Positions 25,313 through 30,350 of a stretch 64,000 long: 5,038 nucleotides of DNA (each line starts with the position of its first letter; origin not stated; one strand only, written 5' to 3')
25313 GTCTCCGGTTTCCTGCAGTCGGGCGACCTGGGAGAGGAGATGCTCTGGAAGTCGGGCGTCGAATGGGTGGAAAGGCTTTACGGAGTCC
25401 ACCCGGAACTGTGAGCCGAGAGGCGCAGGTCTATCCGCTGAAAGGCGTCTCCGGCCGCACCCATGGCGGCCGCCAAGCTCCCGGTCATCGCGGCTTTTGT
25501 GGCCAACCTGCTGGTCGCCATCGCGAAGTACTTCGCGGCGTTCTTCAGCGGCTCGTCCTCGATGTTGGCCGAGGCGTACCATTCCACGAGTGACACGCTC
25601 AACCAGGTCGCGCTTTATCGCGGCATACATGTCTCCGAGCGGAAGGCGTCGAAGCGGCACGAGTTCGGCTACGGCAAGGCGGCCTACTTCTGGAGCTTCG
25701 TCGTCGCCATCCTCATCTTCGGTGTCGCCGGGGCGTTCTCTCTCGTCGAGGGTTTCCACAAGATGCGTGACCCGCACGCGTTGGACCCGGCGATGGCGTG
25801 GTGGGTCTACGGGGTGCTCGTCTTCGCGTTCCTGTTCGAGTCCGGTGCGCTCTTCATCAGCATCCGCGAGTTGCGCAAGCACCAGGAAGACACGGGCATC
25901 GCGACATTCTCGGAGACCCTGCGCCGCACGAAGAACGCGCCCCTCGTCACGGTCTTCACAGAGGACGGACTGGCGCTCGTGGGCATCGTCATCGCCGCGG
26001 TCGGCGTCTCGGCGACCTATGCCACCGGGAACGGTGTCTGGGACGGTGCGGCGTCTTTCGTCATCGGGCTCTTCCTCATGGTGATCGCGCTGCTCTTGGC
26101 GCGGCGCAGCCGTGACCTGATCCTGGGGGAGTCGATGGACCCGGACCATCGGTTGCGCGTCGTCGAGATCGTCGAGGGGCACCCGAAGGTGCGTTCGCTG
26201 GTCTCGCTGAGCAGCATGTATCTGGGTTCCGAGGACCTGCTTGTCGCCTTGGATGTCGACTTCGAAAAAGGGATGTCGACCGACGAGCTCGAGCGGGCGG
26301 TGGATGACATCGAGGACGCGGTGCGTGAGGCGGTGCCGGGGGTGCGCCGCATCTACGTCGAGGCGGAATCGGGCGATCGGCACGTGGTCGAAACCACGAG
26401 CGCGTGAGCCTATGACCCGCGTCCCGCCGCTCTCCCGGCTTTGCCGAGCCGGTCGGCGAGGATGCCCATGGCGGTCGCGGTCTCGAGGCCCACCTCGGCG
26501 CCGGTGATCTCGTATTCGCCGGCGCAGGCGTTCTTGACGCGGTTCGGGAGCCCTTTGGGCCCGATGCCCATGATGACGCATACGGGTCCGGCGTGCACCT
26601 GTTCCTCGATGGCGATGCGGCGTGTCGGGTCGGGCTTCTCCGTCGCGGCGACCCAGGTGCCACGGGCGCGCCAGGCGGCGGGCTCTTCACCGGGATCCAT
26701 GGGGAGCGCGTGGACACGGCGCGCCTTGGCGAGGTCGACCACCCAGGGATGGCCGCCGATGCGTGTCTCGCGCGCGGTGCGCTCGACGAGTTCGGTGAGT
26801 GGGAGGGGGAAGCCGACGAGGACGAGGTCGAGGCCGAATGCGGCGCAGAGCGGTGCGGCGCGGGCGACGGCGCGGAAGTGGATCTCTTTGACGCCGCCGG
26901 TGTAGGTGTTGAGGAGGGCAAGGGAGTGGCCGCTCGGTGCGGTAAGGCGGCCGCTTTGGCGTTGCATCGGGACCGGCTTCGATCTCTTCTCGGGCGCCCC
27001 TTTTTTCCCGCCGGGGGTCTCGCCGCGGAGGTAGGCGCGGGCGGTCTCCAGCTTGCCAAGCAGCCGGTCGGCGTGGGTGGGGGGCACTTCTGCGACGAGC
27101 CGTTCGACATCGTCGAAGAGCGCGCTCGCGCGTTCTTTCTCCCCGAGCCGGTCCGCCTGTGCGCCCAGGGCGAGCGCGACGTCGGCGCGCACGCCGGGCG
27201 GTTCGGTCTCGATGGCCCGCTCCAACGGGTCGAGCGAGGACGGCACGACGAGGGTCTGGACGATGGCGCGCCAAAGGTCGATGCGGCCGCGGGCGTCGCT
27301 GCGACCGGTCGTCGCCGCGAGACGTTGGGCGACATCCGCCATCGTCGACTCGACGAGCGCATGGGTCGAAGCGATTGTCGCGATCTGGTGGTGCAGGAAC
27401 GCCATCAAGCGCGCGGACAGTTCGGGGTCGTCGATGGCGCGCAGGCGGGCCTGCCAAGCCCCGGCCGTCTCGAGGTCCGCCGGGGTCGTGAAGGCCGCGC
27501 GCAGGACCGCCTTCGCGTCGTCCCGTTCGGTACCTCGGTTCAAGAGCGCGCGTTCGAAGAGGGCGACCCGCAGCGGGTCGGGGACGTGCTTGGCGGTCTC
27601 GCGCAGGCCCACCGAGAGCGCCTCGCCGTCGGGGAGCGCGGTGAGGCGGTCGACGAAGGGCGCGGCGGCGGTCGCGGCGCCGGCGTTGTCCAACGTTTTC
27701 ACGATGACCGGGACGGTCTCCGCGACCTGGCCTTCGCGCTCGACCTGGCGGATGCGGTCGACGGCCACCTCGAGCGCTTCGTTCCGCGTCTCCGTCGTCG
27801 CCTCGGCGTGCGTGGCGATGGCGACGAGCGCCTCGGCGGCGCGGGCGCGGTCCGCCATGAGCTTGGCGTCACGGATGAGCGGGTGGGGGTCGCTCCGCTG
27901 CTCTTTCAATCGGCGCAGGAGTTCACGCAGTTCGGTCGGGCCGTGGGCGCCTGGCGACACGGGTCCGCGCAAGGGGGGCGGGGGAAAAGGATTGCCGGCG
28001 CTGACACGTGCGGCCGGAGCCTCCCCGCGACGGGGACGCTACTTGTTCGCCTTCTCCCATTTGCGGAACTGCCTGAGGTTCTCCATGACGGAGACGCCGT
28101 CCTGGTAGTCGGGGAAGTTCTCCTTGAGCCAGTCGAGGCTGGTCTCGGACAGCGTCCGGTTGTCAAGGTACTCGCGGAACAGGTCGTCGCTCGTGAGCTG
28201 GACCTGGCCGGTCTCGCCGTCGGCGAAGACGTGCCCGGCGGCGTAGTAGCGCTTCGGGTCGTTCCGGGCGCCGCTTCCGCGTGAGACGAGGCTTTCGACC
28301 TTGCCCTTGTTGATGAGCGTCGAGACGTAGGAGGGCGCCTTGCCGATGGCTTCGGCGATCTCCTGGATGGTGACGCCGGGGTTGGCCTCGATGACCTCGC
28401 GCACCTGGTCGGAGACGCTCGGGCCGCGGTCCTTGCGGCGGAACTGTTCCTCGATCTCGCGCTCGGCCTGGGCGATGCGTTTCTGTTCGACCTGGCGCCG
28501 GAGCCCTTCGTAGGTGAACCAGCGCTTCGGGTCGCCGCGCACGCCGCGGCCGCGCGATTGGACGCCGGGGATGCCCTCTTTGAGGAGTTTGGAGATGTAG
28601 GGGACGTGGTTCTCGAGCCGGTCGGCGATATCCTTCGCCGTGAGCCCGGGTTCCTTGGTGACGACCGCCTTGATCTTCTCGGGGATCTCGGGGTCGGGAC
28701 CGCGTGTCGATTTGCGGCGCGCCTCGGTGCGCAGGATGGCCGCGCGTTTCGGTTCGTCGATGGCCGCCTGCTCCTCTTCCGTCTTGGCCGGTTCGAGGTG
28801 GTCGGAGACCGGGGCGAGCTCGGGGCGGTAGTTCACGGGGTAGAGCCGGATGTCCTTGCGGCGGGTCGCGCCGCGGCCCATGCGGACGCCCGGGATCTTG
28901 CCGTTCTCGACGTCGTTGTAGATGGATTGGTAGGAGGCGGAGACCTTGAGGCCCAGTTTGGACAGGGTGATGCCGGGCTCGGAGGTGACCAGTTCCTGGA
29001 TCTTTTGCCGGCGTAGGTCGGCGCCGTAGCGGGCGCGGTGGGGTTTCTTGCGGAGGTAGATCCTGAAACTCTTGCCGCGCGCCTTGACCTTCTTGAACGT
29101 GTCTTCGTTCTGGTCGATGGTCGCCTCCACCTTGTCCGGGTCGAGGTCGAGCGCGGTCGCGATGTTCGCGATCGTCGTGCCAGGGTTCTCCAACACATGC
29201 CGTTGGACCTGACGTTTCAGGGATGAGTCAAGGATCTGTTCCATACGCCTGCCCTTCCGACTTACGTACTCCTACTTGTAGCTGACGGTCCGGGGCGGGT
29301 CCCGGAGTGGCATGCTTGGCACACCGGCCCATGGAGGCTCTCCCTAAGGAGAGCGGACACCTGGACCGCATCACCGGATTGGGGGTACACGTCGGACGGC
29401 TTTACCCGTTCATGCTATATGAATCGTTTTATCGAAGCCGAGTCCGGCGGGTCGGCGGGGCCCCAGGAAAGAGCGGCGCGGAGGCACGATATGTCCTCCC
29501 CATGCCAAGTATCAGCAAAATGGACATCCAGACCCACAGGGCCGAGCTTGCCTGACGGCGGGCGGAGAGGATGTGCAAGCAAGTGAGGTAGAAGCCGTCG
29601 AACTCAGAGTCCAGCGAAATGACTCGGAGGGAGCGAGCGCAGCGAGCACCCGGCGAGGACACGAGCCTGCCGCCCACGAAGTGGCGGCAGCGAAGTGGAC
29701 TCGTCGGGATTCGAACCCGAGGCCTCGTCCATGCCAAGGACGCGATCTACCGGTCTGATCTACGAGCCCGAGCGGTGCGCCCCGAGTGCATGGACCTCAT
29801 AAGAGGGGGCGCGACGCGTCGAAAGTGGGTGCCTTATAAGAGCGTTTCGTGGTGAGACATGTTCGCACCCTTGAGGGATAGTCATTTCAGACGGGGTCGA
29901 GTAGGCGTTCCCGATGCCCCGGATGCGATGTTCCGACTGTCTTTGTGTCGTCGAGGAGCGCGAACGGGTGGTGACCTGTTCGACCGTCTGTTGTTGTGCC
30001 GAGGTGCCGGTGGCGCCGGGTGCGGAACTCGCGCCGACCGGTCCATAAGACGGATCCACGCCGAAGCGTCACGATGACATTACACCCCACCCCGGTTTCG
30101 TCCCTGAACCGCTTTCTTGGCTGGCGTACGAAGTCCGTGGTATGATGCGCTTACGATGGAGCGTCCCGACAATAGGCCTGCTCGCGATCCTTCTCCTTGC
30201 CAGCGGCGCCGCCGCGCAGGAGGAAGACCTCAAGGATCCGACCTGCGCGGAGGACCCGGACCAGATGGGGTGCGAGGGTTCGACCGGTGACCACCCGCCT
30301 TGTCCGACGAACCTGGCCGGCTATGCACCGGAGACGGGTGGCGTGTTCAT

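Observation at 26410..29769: Unusual gene pair next to tRNA-Ala: four tandem winged-helix repeats plus a SPOUT-like C-terminal domain protein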

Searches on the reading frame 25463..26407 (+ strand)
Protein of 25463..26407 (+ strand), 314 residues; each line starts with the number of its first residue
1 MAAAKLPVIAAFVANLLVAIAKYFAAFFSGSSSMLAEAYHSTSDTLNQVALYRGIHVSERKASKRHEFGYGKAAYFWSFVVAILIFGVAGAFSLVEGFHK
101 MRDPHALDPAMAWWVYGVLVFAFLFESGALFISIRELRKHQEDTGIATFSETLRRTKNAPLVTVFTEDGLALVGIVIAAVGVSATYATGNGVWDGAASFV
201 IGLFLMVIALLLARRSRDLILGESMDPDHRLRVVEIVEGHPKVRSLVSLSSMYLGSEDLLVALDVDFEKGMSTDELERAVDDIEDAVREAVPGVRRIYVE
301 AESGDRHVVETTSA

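Call 50: search_protein_families(library=pfam, proteins=[window:25463-26407:+], max_evalue=0.001)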
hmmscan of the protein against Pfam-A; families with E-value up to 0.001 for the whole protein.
window:25463-26407:+ (314 aa): 2 families
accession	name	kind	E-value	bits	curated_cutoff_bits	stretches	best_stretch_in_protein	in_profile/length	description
PF01545.26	Cation_efflux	-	1.7e-37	129.6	26.6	1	8-220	1-197/198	Cation efflux family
PF16916.11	ZT_dimer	-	5.9e-05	23.4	26.7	1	227-302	3-76/78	Dimerisation domain of Zinc Transporter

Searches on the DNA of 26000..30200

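Call 71: search_rna_families(source=window, start=26000, end=30200, threshold=evalue, max_evalue=1)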
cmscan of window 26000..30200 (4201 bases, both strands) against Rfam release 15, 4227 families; matches with E-value up to 1: 3.
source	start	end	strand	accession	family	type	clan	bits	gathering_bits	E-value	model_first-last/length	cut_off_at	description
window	29696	29769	-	RF00005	tRNA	Gene; tRNA;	CL00001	62.4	29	2.6e-12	1-71/71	no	tRNA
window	29644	29714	+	RF01015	mir-885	Gene; miRNA;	-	22.1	66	0.32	1-74/74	no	mir-885 microRNA precursor family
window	29648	29707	-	RF01015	mir-885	Gene; miRNA;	-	22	66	0.34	1-74/74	no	mir-885 microRNA precursor family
